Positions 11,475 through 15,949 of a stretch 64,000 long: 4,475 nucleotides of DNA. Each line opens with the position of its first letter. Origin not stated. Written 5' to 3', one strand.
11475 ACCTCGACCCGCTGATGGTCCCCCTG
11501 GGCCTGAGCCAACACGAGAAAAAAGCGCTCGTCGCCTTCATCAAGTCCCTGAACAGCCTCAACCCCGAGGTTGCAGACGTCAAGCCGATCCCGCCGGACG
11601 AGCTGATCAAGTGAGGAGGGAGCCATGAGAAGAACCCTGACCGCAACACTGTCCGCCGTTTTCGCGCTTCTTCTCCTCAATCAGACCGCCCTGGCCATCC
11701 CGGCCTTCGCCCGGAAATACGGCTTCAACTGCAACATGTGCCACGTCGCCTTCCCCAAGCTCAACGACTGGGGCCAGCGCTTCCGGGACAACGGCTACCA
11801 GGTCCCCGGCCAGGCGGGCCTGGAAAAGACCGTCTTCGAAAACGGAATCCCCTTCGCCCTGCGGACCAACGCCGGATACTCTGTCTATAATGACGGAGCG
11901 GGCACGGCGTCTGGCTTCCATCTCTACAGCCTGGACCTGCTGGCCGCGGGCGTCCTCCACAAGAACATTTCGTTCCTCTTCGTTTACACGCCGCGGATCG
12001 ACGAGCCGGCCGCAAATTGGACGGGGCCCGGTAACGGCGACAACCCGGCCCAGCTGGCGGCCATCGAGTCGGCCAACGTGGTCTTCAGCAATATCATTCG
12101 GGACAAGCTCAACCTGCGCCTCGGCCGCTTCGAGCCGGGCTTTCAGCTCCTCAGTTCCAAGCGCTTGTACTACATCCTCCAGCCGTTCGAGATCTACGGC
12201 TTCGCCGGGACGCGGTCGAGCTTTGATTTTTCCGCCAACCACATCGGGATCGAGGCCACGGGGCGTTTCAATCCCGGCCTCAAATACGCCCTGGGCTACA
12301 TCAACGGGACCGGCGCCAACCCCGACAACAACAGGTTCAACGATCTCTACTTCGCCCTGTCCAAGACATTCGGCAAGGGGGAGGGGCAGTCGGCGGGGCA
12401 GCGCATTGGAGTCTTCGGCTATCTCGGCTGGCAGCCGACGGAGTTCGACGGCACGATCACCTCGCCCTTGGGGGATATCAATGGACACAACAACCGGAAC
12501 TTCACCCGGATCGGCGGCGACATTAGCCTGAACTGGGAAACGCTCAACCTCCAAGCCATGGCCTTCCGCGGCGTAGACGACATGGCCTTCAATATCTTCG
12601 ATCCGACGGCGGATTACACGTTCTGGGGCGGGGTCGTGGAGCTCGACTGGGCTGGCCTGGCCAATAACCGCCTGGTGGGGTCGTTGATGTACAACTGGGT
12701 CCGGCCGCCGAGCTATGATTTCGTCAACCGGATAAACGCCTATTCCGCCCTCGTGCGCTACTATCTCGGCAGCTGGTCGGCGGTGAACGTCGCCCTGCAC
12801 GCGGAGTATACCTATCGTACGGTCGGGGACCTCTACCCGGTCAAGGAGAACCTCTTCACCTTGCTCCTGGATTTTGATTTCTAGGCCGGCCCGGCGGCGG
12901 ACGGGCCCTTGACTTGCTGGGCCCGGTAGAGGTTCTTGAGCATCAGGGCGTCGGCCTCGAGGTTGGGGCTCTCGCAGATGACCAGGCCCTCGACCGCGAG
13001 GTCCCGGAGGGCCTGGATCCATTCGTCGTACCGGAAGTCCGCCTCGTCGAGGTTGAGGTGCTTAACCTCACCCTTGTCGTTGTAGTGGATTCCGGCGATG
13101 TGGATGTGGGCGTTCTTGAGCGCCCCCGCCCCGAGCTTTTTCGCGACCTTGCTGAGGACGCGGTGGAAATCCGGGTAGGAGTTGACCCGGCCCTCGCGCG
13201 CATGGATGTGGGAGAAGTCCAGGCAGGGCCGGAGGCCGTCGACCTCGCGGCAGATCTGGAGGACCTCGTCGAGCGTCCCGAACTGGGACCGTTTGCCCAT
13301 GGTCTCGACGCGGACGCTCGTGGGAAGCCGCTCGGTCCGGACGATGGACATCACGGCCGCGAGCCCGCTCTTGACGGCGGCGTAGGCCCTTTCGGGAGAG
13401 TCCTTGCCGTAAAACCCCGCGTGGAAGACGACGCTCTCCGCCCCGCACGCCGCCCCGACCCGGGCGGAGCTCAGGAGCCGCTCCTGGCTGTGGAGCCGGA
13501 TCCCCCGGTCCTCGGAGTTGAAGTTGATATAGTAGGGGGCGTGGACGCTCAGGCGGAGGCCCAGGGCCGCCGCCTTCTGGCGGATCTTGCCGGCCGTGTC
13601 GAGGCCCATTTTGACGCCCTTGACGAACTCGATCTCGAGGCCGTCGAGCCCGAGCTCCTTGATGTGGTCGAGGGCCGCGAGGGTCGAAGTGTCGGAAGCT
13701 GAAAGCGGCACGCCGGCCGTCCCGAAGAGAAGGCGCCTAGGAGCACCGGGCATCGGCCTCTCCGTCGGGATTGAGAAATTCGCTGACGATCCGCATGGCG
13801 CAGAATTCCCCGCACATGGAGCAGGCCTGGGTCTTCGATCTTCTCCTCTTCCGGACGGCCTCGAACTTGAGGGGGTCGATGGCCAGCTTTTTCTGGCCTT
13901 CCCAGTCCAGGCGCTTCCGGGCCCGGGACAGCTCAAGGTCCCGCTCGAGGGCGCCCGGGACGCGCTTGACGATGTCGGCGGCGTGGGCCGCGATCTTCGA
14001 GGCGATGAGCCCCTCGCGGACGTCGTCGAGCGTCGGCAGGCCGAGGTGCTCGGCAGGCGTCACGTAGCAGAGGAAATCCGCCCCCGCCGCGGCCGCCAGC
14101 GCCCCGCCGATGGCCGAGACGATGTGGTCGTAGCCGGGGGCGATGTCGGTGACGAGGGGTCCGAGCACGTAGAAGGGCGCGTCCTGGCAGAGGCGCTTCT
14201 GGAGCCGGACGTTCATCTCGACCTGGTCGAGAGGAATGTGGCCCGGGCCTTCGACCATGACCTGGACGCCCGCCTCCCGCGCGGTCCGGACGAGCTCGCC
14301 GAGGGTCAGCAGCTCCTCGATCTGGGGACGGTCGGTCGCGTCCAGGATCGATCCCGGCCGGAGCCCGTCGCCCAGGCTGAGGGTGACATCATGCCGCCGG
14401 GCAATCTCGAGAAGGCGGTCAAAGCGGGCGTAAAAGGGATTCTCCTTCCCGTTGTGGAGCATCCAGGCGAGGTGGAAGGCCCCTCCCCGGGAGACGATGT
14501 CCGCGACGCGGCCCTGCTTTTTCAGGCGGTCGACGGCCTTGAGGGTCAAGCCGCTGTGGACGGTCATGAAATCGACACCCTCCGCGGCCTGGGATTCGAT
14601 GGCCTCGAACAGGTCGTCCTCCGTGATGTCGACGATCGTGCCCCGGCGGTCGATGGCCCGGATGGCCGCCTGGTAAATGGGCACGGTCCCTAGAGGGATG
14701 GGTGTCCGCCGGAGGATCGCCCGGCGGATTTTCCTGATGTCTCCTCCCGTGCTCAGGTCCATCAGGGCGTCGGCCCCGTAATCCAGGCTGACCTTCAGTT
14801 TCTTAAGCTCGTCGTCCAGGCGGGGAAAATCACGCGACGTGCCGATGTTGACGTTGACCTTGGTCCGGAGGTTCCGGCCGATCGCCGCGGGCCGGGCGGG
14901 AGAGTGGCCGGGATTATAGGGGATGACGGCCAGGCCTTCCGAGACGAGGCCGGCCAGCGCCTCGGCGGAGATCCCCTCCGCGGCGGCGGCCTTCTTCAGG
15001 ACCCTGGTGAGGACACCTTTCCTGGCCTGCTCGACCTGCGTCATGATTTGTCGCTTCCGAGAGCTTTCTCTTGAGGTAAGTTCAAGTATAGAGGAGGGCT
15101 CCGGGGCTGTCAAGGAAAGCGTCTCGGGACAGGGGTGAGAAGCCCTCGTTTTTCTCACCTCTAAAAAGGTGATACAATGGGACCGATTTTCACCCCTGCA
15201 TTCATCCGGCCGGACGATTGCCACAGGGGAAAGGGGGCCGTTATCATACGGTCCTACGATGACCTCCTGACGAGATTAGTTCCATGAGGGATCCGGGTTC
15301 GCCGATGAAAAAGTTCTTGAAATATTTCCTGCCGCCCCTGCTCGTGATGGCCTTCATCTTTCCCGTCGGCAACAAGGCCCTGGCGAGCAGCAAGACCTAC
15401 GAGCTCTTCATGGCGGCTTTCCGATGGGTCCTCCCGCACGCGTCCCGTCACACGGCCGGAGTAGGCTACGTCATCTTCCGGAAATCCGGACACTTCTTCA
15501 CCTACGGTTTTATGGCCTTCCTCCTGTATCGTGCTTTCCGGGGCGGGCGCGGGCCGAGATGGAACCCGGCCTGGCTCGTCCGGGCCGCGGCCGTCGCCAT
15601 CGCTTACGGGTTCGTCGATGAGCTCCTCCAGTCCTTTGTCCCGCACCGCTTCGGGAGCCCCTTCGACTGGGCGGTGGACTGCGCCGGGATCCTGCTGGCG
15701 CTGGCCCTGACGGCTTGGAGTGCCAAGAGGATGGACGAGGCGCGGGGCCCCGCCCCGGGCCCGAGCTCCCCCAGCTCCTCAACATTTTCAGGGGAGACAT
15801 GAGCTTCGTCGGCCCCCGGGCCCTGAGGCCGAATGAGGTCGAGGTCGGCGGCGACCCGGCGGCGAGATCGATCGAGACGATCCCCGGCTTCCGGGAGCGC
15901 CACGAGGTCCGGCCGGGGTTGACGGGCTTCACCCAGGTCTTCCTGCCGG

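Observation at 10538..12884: MauG/CCP-type di-heme peroxidase directly followed by an outer-membrane beta-barrel carrying a single CxxCH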

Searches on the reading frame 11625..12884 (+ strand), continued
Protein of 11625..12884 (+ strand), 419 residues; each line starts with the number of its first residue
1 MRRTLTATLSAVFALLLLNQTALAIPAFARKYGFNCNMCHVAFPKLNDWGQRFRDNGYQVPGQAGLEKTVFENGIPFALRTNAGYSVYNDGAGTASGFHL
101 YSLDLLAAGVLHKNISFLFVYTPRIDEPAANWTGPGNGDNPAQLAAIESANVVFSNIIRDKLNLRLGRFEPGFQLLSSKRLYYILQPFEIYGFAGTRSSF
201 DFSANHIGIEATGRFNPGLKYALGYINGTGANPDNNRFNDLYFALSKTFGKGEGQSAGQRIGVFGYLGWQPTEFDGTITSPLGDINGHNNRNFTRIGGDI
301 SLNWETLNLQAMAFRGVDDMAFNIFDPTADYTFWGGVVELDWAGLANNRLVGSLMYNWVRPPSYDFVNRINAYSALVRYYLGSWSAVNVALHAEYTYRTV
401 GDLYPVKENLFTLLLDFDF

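Call 77: search_protein_families(library=pfam, proteins=[L051:6383-7315:+, L063:6374-7303:+, L047:2022-2906:+, L083:6378-7286:+, L068:6241-7383:+, L082:6188-7240:+, L028:501-989:+, L038:1561-2202:+, L032:2579-3265:+, L050:2854-3324:+], max_evalue=0.01)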
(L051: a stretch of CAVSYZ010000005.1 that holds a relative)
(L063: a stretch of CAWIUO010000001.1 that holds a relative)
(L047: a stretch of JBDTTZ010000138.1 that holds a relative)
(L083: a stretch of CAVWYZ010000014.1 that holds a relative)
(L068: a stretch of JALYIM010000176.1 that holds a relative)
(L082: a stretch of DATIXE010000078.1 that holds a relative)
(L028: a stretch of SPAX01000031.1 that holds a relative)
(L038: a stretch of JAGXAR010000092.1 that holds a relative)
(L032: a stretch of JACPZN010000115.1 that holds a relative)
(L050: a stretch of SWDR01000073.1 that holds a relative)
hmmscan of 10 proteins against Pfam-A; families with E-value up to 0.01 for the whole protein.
L051:6383-7315:+ (311 aa): 2 families
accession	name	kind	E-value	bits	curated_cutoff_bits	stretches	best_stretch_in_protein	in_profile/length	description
PF13442.11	Cytochrome_CBB3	-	2.4e-22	79.4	27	2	65-154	2-68/68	Cytochrome C oxidase, cbb3-type, subunit III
PF00034.26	Cytochrom_C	-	7.7e-21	75.7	21.3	2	67-156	2-88/90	Cytochrome c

L063:6374-7303:+ (310 aa): 2 families
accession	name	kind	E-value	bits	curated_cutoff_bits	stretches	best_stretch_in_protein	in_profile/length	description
PF00034.26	Cytochrom_C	-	2.7e-22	80.3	21.3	2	185-276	3-89/90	Cytochrome c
PF13442.11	Cytochrome_CBB3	-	2.4e-21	76.2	27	2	66-154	3-68/68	Cytochrome C oxidase, cbb3-type, subunit III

L047:2022-2906:+ (295 aa): 2 families
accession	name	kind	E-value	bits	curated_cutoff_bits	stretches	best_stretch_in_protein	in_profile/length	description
PF13442.11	Cytochrome_CBB3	-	3.7e-21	75.6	27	2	57-146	2-68/68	Cytochrome C oxidase, cbb3-type, subunit III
PF00034.26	Cytochrom_C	-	1.2e-20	75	21.3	2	176-267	3-89/90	Cytochrome c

L083:6378-7286:+ (303 aa): 2 families
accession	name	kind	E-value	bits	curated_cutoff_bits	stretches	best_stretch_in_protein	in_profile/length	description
PF00034.26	Cytochrom_C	-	4e-22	79.8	21.3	2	173-265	2-89/90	Cytochrome c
PF13442.11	Cytochrome_CBB3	-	7.3e-17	61.9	27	2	56-143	4-68/68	Cytochrome C oxidase, cbb3-type, subunit III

L068:6241-7383:+ (381 aa): 2 families
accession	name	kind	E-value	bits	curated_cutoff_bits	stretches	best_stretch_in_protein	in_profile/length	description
PF00034.26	Cytochrom_C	-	6.8e-20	72.6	21.3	2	211-304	1-89/90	Cytochrome c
PF13442.11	Cytochrome_CBB3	-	9e-19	68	27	2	94-182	3-68/68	Cytochrome C oxidase, cbb3-type, subunit III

L082:6188-7240:+ (351 aa): 2 families
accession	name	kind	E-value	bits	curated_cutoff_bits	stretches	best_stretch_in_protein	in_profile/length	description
PF13442.11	Cytochrome_CBB3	-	1.4e-18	67.4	27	2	112-201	3-68/68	Cytochrome C oxidase, cbb3-type, subunit III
PF00034.26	Cytochrom_C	-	6.2e-17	63.1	21.3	2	231-323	2-89/90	Cytochrome c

L028:501-989:+ (163 aa): 2 families
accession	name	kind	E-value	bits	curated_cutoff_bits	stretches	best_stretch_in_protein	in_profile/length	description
PF00034.26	Cytochrom_C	-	5.6e-11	44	21.3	1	70-157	1-88/90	Cytochrome c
PF13442.11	Cytochrome_CBB3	-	5.4e-09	36.7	27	1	70-155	3-68/68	Cytochrome C oxidase, cbb3-type, subunit III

L038:1561-2202:+ (214 aa): 3 families
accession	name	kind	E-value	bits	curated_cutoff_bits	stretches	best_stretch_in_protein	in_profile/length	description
PF00034.26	Cytochrom_C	-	7.9e-15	56.4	21.3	1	125-208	3-89/90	Cytochrome c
PF13442.11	Cytochrome_CBB3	-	5.2e-12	46.4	27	1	122-205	2-68/68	Cytochrome C oxidase, cbb3-type, subunit III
PF03413.25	PepSY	-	2.1e-10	41.2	24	1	53-109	1-57/60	Peptidase propeptide and YPEB domain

L032:2579-3265:+ (229 aa): 2 families
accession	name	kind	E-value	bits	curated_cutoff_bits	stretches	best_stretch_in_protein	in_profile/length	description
PF00034.26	Cytochrom_C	-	1.1e-09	39.9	21.3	1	137-225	1-88/90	Cytochrome c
PF13442.11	Cytochrome_CBB3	-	9.3e-08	32.7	27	1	137-223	3-68/68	Cytochrome C oxidase, cbb3-type, subunit III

L050:2854-3324:+ (157 aa): 3 families
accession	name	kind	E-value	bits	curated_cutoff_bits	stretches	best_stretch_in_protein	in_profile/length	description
PF13442.11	Cytochrome_CBB3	-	6.7e-12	46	27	1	65-151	2-68/68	Cytochrome C oxidase, cbb3-type, subunit III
PF00034.26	Cytochrom_C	-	1.7e-11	45.7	21.3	1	66-153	1-88/90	Cytochrome c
PF10670.15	DUF4198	-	0.006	17.2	34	1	35-78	118-160/209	Domain of unknown function (DUF4198)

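Call 81: find_homologous_proteins(query=P0249, max_evalue=0.001)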
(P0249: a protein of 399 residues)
Query P0249 (399 aa): 27 proteins with E <= 0.001 among 1701 candidates.
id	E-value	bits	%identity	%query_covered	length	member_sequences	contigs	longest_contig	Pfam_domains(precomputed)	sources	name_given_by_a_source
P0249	2.7e-273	924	100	100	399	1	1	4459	-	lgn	-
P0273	3.1e-88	314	42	91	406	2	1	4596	-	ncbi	ncbi:MAG: hypothetical protein ACK4IX_00710 [Candidatus Sericytochromatia bacterium]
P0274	1.1e-86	309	41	92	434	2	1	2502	-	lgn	-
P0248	3.6e-85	304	42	92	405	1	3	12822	-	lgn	-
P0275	2.1e-84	302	40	91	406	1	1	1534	-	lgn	-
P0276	5.9e-29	119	30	98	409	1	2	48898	-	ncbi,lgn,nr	ncbi:MAG: hypothetical protein HY791_04685 [Deltaproteobacteria bacterium]|nr:hypothetical protein [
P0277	6.9e-28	116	30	63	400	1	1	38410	-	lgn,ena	-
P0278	9.4e-16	76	25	60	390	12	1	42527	-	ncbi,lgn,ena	-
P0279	2.9e-15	74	26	95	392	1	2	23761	-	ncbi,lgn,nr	ncbi:hypothetical protein L0128_16375 [candidate division KSB1 bacterium]|nr:hypothetical protein [c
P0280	4.1e-15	74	30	56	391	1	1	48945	-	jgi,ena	-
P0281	4.5e-15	74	29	57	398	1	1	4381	-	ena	-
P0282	1.0e-13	69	26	72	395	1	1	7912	PF07396.18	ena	-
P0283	3.0e-13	68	28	53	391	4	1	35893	PF07396.18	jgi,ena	-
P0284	3.2e-13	67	26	67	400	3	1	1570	-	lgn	-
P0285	6.7e-12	63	30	32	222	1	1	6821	-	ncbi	-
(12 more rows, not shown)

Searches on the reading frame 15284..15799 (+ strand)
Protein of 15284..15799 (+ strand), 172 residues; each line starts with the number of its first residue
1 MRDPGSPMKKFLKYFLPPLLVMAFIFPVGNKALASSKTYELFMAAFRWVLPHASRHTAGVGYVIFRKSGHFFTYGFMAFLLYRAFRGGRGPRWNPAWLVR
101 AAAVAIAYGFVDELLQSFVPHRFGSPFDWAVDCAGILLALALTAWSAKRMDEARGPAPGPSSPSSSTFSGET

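Call 83: search_protein_families(library=pfam, proteins=[window:15284-15799:+], max_evalue=0.0001)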
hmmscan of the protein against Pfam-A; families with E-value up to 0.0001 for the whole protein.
window:15284-15799:+ (172 aa): 1 family
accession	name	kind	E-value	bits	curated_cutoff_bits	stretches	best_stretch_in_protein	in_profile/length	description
PF04892.17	VanZ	-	2.7e-10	41.4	30.1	1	34-143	22-122/126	VanZ like family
